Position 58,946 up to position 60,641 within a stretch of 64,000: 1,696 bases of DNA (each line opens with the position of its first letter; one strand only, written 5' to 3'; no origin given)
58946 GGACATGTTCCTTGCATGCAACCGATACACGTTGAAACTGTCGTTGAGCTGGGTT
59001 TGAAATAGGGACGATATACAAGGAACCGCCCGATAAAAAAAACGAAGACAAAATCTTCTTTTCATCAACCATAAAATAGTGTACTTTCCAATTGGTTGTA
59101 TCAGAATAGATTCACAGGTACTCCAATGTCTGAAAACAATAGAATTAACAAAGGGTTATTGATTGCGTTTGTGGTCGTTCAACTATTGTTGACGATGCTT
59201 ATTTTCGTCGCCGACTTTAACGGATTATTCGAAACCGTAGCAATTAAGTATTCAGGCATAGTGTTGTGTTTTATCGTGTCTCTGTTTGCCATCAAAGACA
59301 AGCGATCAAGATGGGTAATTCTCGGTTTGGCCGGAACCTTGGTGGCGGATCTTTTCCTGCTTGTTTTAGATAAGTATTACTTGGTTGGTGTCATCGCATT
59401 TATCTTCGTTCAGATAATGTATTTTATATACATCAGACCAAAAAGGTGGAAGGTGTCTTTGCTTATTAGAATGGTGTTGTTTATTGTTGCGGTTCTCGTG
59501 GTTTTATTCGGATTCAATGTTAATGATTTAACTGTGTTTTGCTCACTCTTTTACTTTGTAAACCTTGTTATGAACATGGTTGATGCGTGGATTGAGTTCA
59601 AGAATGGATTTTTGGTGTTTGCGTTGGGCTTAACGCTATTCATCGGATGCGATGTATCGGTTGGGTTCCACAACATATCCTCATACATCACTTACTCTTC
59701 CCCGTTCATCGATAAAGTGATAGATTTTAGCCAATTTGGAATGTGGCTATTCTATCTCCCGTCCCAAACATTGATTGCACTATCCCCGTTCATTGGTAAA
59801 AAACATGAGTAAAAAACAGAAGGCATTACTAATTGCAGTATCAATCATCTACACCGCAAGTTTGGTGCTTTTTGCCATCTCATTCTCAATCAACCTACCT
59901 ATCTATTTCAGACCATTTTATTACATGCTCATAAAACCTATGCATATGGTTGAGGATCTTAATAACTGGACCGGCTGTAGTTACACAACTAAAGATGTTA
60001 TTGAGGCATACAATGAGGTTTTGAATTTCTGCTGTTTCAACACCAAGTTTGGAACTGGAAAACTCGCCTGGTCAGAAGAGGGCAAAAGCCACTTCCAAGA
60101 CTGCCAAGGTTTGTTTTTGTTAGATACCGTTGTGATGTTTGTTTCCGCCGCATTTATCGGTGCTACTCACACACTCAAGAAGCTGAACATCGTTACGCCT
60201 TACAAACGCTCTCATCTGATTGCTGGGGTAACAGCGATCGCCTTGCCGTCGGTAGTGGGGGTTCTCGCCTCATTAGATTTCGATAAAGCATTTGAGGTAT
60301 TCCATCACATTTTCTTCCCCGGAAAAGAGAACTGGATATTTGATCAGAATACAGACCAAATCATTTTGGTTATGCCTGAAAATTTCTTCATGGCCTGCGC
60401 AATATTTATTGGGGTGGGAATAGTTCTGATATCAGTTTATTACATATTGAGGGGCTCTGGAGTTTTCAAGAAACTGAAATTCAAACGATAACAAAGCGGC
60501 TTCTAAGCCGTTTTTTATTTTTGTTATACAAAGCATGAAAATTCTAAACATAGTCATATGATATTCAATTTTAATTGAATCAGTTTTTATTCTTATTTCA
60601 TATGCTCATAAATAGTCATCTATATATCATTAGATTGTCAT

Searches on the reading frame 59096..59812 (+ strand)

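Call 70: search_protein_families(library=pfam, proteins=[window:59096-59812:+], max_evalue=0.001)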
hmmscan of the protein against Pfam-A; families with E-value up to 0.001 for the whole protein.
window:59096-59812:+ (238 aa): 1 family
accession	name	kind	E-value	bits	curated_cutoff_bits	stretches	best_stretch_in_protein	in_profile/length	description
PF07947.19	YhhN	-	1.6e-10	41.4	25.6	1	49-230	4-181/182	YhhN family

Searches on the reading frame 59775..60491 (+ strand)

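Call 70: search_protein_families(library=pfam, proteins=[window:59775-60491:+], max_evalue=0.001)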
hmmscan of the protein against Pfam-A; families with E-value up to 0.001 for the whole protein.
window:59775-60491:+ (238 aa): 1 family
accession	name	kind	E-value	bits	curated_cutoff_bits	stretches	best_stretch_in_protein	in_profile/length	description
PF07314.17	Lit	-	6.5e-36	124.4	24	1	25-205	2-176/176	Lipoprotein intramolecular transacylase Lit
